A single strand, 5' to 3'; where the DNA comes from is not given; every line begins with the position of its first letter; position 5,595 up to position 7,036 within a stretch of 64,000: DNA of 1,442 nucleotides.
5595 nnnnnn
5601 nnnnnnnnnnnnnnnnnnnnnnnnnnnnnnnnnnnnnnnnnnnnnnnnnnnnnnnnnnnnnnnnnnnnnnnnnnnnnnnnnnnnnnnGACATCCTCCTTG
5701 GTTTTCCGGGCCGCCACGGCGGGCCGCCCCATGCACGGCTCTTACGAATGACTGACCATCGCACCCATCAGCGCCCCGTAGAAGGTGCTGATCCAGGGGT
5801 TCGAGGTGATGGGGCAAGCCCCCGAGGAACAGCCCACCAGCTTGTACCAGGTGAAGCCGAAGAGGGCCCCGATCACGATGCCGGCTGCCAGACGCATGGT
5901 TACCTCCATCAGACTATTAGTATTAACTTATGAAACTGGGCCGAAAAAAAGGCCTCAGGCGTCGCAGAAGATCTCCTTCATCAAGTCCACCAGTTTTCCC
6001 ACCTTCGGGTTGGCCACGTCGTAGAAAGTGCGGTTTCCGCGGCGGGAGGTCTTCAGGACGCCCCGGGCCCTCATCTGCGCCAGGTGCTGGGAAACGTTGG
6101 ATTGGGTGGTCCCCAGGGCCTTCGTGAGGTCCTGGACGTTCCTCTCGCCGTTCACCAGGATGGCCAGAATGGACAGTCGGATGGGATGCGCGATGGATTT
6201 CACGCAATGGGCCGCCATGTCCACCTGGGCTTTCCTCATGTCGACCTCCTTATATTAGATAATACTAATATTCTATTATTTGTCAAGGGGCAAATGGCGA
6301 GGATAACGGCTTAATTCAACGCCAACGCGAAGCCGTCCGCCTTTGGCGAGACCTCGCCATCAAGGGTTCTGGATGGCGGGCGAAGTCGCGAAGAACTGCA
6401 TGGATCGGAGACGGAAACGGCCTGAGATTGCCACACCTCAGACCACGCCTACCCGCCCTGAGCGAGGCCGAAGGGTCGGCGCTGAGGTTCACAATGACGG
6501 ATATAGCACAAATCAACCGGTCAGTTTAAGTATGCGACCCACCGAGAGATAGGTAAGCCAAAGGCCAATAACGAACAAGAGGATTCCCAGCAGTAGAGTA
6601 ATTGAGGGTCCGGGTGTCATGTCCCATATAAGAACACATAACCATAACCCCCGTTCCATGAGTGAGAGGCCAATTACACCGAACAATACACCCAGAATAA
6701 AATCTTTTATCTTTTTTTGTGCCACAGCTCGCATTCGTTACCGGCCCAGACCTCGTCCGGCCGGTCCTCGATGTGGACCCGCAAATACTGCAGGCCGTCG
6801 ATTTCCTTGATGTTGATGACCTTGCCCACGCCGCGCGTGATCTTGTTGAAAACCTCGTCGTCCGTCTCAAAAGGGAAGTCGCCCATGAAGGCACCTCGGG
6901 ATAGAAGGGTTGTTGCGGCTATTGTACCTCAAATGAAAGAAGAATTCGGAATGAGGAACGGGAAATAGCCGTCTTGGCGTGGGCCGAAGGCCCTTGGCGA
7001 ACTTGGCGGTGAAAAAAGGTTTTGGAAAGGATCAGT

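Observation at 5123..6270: ArsR-regulated redox operon with an unlisted 51-aa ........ membrane peptide and a shared 11-bp operator-like box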

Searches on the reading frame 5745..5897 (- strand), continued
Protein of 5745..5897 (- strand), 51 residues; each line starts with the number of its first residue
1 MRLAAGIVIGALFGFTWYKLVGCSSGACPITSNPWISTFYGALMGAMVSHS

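Call 60: search_protein_families(library=pfam, proteins=[L005:4521-5066:+, L005:5368-5793:+, L005:5143-5340:+], max_evalue=0.01)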
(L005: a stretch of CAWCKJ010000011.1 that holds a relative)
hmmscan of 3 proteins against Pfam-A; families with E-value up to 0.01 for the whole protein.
L005:4521-5066:+ (182 aa): 7 families
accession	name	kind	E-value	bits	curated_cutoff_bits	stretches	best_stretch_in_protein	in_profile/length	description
PF00085.26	Thioredoxin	-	1.2e-27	96.3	23.5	1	77-176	3-102/103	Thioredoxin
PF13098.12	Thioredoxin_2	-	1.9e-09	38.2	27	1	90-175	3-104/104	Thioredoxin-like domain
PF08534.16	Redoxin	-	4.6e-05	23.7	26.6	1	92-125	28-62/148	Redoxin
PF13905.12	Thioredoxin_8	-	5.2e-05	24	27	0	93-118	2-27/94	Thioredoxin-like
PF13899.12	Thioredoxin_7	-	0.0014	19.1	27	1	87-108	12-33/83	Thioredoxin-like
PF00578.27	AhpC-TSA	-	0.0017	18.8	26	0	91-124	24-58/124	AhpC/TSA family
PF01323.26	DSBA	-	0.0037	17.5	25.6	1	130-175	150-190/191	DSBA-like thioredoxin domain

L005:5368-5793:+ (142 aa): 1 family
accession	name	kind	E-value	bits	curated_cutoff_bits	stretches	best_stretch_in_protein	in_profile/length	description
PF00581.25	Rhodanese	-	8.7e-17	61.9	22.2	1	47-134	3-100/102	Rhodanese-like domain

L005:5143-5340:+ (66 aa): 1 family
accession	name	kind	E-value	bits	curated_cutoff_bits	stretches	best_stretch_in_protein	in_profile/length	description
PF11127.14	YgaP-like_TM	-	6e-20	71.6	25.3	1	1-60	1-64/66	Inner membrane protein YgaP-like, transmembrane domain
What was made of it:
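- Tried and rejected: That hairpin lacks the Cys motif, and Pfam does not call it DUF6132 (call 60).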

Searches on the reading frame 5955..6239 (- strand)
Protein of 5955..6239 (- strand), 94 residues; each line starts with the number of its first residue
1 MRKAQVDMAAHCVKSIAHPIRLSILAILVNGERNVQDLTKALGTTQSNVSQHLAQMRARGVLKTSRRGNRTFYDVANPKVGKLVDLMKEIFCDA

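Call 3: search_protein_families(library=pfam, proteins=[window:5955-6239:-], max_evalue=0.1)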
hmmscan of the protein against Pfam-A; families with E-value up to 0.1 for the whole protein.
window:5955-6239:- (94 aa): 18 families
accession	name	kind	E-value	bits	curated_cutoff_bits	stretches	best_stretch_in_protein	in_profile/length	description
PF01022.26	HTH_5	-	1.8e-11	44.1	22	1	19-62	2-45/47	Bacterial regulatory protein, arsR family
PF12840.13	HTH_20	-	8.8e-09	35.6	27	1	16-63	1-49/51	Helix-turn-helix domain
PF12802.13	MarR_2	-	1.5e-06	28.7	27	1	22-64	8-52/61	MarR family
PF13545.12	HTH_Crp_2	-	0.00014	22.2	27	1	36-67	26-56/70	Crp-like helix-turn-helix domain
PF01978.25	TrmB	-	0.00014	22.1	25.6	1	25-78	15-67/68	Sugar-specific transcriptional regulator TrmB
PF24034.1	DUF7343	-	0.00027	21.2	27.6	1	31-68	17-54/62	Domain of unknown function (DUF7343)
PF13601.12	HTH_34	-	0.00086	19.9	27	1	20-64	1-46/80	Winged helix DNA-binding domain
PF07848.18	PaaX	-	0.0019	18.9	24.8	1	37-76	28-67/70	PaaX-like protein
PF13412.12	HTH_24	-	0.0019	18.2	21.9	1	21-63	5-48/48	Winged helix-turn-helix DNA-binding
PF24270.1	HTH_Cmi2_C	-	0.0064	17.2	27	1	20-67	76-123/125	Cmi2, C-terminal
PF13518.12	HTH_28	-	0.0078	16.7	25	1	26-70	8-52/52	Helix-turn-helix domain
PF25212.1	HVO_A0114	-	0.008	16.4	27.6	1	19-70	22-74/84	HVO_A0114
PF25213.1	HVO_A0261_N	-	0.0098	16.2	35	1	19-67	11-59/86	HVO_A0261 N-terminal domain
PF24409.1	wHTH-PRTase_assc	-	0.01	16.3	27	1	23-67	2-46/83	wHTH-PRTase associated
PF09339.16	HTH_IclR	-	0.012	15.8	22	1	22-64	6-50/52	IclR helix-turn-helix domain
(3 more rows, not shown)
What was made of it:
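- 5955..6239 (-): arsR: 94-aa ArsR/SmtB-family winged-helix repressor with invariant Cys12 (alpha-1) and Cys92 (C-terminal end of alpha-5). HTH_5 at 1.8e-11 (call 3).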

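Call 4: search_protein_families(library=ncbifam, proteins=[window:5955-6239:-], max_evalue=0.1)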
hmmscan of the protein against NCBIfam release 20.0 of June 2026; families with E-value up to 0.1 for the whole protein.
window:5955-6239:- (94 aa): 16 families
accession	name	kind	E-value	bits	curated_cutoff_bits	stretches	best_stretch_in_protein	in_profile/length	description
NF033788.1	HTH_metalloreg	subfamily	1.7e-22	79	55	1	10-83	2-76/77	metalloregulator ArsR/SmtB family transcription factor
NF040642.1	sulf_sens_BigR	equivalog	1.5e-18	66.7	155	1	7-93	8-94/95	sulfite-sensing transcriptional repressor BigR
NF052532.1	TransRegPagRBaca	equivalog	9.2e-16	57.8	170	1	7-90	15-98/99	transcriptional repressor PagR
NF047906.1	CdPbTransRegCmtR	equivalog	7.5e-13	48.3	150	1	6-86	8-89/104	Cd(II)/Pb(II)-sensing metalloregulatory transcriptional regulator CmtR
NF041413.1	ArsR_Rv2640c_fam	equivalog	2.1e-12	47.5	155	1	10-88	33-114/118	Rv2640c family ArsR-like transcriptional regulator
NF045707.1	Dbac_1936_reg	equivalog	6.6e-10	38.9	115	1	6-89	4-87/99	ArsR/SmtB-type metalloregulator TsoR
NF033789.1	repress_SdpR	subfamily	5.4e-09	35.8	100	1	13-77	2-66/79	autorepressor SdpR family transcription factor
NF053755.1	MsvR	equivalog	6.1e-08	32.6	220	1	12-65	6-59/236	transcriptional factor MsvR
NF007528.0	PRK10141.1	subfamily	1.1e-06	28.5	97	1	12-76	9-74/117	metalloregulator ArsR/SmtB family transcription factor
TIGR01884.1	cas_HTH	subfamily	0.00018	21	60.2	1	22-71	145-196/202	CRISPR-associated CARF protein Csa3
TIGR02277.1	PaaX_trns_reg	equivalog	0.0097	15.5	264.55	1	37-79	25-67/279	phenylacetic acid degradation operon negative regulatory protein PaaX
NF008847.0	PRK11886.1-2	equivalog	0.022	14.1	293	1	19-62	5-49/320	bifunctional biotin--[acetyl-CoA-carboxylase] ligase/biotin operon repressor BirA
NF007741.0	PRK10421.1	equivalog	0.028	13.8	311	1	37-75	36-73/262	transcriptional regulator LldR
TIGR00122.1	birA_repr_reg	equivalog_domain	0.061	13.2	70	1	23-61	4-42/69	biotin operon repressor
NF052290.2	MocR_like_YczR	exception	0.074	11.7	487.4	1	37-78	48-88/458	MocR-like transcription factor YczR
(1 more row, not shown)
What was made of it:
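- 5955..6239 (-): NF033788 at 79 bits, cut-off 55 (call 4).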

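Call 19: list_cluster_members(proteins=[P0001, window:5955-6236:-, window:5123-5332:-])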
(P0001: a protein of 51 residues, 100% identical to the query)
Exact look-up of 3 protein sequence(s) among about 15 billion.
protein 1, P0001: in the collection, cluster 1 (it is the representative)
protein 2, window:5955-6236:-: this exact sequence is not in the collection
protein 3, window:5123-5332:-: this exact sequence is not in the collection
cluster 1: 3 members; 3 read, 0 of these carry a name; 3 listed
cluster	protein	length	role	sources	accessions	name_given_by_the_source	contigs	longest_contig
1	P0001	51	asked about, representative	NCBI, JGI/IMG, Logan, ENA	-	-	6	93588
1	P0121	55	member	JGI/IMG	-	-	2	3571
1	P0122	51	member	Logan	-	-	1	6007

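Call 20: search_solved_structures(query=window:5955-6236:-, max_evalue=0.0001, show_alignments=4)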
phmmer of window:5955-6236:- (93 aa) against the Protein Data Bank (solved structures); distinct sequences matched with E-value up to 0.0001: 17.
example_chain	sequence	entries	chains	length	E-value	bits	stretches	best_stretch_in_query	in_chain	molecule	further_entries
13ct_A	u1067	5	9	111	1.2e-14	57.4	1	7-92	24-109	Transcriptional regulator, ArsR family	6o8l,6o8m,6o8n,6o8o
6o8k_A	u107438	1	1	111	1.2e-14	57.4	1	7-92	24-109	Transcriptional regulator, ArsR family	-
3pqj_A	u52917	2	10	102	2.4e-13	53.3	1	6-91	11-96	Biofilm growth-associated repressor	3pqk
3cuo_A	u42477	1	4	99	1.7e-12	50.6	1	3-91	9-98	Uncharacterized HTH-type transcriptional regulator ygaV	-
6jmi_A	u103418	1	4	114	5.3e-12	49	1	8-90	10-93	Uncharacterized HTH-type transcriptional regulator Rv0081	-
2zkz_A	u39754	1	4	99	1e-11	48.1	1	8-88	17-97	Transcriptional repressor pagR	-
4k2e_A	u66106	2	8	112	1.4e-11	47.6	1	9-93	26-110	Transcriptional activator HlyU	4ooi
4omy_A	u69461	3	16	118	5.2e-10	42.7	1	4-90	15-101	NolR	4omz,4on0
3jth_A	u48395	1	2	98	8.5e-10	42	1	9-92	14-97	Transcription activator HlyU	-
5znx_A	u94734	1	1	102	9.5e-10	41.8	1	9-92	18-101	Transcriptional activator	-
2kko_A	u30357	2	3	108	1.8e-09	40.9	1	3-87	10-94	POSSIBLE TRANSCRIPTIONAL REGULATORY PROTEIN (POSSIBLY ARSR-FAMILY) | Possible transcriptional regulatory arsR-family protein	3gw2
2lkp_A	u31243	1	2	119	2.1e-07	34.4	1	8-84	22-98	HTH-type transcriptional regulator NmtR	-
8qkf_A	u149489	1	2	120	2.5e-07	34.1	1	6-80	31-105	ArsR family transcriptional regulator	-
2jsc_A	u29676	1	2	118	4.5e-06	30.1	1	9-83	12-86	Transcriptional regulator Rv1994c/MT2050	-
1r22_A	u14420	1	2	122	7.2e-06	29.5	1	12-77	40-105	Transcriptional repressor smtB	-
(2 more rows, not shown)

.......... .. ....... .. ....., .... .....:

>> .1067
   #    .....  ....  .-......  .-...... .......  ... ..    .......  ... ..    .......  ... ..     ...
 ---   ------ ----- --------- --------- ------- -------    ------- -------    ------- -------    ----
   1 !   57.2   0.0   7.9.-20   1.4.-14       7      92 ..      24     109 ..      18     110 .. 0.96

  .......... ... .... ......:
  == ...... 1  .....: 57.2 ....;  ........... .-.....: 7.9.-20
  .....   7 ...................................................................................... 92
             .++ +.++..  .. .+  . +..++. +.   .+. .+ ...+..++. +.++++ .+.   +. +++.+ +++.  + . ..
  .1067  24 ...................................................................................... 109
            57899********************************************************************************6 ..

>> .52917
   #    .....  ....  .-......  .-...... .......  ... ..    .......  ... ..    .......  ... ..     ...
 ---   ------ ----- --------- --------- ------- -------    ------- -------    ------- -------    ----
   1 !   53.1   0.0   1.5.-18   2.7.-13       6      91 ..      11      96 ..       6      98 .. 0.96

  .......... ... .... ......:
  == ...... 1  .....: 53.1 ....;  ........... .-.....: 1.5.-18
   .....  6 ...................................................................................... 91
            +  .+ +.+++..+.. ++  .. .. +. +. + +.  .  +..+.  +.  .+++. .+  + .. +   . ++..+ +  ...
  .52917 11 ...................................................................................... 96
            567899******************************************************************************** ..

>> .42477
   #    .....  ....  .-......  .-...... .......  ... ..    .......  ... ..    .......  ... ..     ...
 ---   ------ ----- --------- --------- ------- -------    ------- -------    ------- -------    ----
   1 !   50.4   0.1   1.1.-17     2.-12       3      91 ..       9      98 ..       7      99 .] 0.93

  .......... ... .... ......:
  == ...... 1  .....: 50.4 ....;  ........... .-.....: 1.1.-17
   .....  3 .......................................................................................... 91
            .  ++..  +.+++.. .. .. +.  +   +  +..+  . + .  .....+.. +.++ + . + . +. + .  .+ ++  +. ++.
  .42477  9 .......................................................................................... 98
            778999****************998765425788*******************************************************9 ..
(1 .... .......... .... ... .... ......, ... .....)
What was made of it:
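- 5955..6239 (-): Nearest solved structures are SqrR, BigR and YgaV (call 20).
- Closest known: SqrR / BigR / YgaV. Same: They are the best sequence matches among solved structures (call 20).
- The best solved relatives are SqrR (1.2e-14), BigR and YgaV, and Cys92 aligns with their C-terminal cysteine (call 20). The nearest solved relatives are the non-metal sensors SqrR, BigR, YgaV and HlyU (call 20). PagR, NolR and Rv0081 are also among the solved relatives (call 20). One of them aligns with the proven sensing cysteine of SqrR and BigR (call 20).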

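Call 47: find_homologous_proteins(query=window:5955-6236:-, max_evalue=1e-8)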
Query window:5955-6236:- (93 aa): 27 proteins with E <= 1e-8 among 28 candidates.
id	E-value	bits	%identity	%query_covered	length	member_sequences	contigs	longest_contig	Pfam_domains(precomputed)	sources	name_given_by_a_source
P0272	3.4e-53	195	100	100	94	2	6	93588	PF12840.14,PF01022.27,PF12802.14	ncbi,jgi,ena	-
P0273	2.7e-45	169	89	100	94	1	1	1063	PF12840.14,PF01022.27,PF12802.14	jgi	jgi:ArsR family transcriptional regulator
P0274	5.1e-45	169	88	100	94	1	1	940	PF12840.14,PF01022.27,PF12802.14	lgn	-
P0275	3.9e-44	166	87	100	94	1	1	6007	PF12840.14,PF01022.27,PF12802.14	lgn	-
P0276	2.5e-41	157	78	100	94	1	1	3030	PF12840.14,PF01022.27,PF12802.14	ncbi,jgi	-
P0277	4.5e-37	143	70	100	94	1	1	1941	PF12840.14,PF01022.27,PF12802.14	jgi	jgi:DNA-binding transcriptional ArsR family regulator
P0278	1.9e-36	141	70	100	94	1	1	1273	PF12840.14,PF01022.27,PF12802.14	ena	-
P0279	6.1e-36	140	68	98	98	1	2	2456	PF12840.14,PF01022.27,PF12802.14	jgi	jgi:DNA-binding transcriptional ArsR family regulator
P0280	6.1e-33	130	65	100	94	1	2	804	PF12840.14,PF01022.27,PF12802.14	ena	-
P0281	6.1e-33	130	65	100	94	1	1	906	PF12840.14,PF01022.27,PF12802.14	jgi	-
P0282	9.8e-33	129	67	98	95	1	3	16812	PF12840.14,PF01022.27,PF12802.14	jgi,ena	jgi:ArsR family transcriptional regulator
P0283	1.0e-32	129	66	98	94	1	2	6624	PF12840.14,PF01022.27,PF12802.14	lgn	-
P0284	2.3e-32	128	65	98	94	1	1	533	PF12840.14,PF01022.27,PF12802.14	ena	-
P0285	2.3e-32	128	65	98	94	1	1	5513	PF12840.14,PF01022.27,PF12802.14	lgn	-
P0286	4.1e-32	128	63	98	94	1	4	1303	PF12840.14,PF01022.27,PF12802.14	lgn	-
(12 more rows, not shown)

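Call 55: search_protein_families(library=padloc, proteins=[window:5955-6236:-], max_evalue=0.01)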
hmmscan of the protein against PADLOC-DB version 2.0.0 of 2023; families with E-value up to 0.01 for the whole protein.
window:5955-6236:- (93 aa): 14 families
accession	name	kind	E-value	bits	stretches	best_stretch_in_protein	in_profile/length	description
PDLC01438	Csa3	-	2.4e-12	45.5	1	5-89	135-216/305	"CAS-I,CAS-II,CAS-III,CAS-IV,CAS-V,CAS-VI; associated_signaling"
PDLC01720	Csa3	-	7.4e-12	43.8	1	13-85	20-101/118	Csa3_1_CAS-I-II-III-IV-V-VI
PDLC01857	CARF3--CARF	-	5.2e-06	24.2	1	17-71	130-183/201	-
PDLC01268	CasR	-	6.7e-06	24.2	1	20-69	126-173/179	"CAS-I,CAS-II,CAS-III,CAS-IV,CAS-V,CAS-VI; associated_signaling"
PDLC01434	CasR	-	6.9e-06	24.1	1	20-70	130-180/191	"CAS-I,CAS-II,CAS-III,CAS-IV,CAS-V,CAS-VI; associated_signaling"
PDLC01866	CARF3--CARF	-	2.3e-05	22.5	1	20-83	141-203/207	-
PDLC01044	Csa3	-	3.7e-05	21.7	1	12-72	130-184/194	Type I-A associated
PDLC04368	PDC-M05A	-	6.5e-05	20.8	1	23-78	18-75/201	-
PDLC01848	CARF3--CARF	-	0.00015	19.5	1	20-65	139-183/197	-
PDLC01879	CARF3--CARF_TM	-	0.0006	17.5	1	20-73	158-208/222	-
PDLC01852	CARF3--CARF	-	0.00083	17.3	1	23-69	148-195/208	-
PDLC01850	CARF3--CARF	-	0.0029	15.5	1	23-70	151-198/209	-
PDLC01853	CARF3--CARF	-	0.0042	14.8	1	23-66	143-189/209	-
PDLC01849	CARF3--CARF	-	0.0061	14.3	1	20-63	140-183/197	-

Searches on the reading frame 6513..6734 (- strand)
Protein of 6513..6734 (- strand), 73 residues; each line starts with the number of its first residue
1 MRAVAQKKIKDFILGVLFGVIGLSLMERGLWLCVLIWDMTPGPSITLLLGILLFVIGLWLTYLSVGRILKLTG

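Call 3: search_protein_families(library=pfam, proteins=[window:6513-6734:-], max_evalue=0.1)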
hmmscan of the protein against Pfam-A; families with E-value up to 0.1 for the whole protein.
window:6513-6734:- (73 aa): 1 family
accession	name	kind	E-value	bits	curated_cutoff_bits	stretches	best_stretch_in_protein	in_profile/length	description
PF10031.14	DUF2273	-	0.075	13.5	25.4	0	45-61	14-30/48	Small integral membrane protein (DUF2273)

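Call 4: search_protein_families(library=ncbifam, proteins=[window:6513-6734:-], max_evalue=0.1)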
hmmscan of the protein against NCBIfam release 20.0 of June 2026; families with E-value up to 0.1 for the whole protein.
window:6513-6734:- (73 aa): 0 families

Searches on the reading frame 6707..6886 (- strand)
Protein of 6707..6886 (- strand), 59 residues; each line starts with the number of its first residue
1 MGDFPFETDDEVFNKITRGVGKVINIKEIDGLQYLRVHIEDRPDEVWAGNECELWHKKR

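Call 3: search_protein_families(library=pfam, proteins=[window:6707-6886:-], max_evalue=0.1)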
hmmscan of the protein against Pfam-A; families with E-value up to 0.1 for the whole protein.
window:6707-6886:- (59 aa): 0 families

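Call 4: search_protein_families(library=ncbifam, proteins=[window:6707-6886:-], max_evalue=0.1)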
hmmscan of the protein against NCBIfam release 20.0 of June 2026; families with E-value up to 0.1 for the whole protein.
window:6707-6886:- (59 aa): 1 family
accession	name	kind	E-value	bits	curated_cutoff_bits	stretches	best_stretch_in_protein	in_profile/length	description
NF007981.1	PRK10708.1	equivalog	0.082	12.6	93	1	17-53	15-51/62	protein DsrB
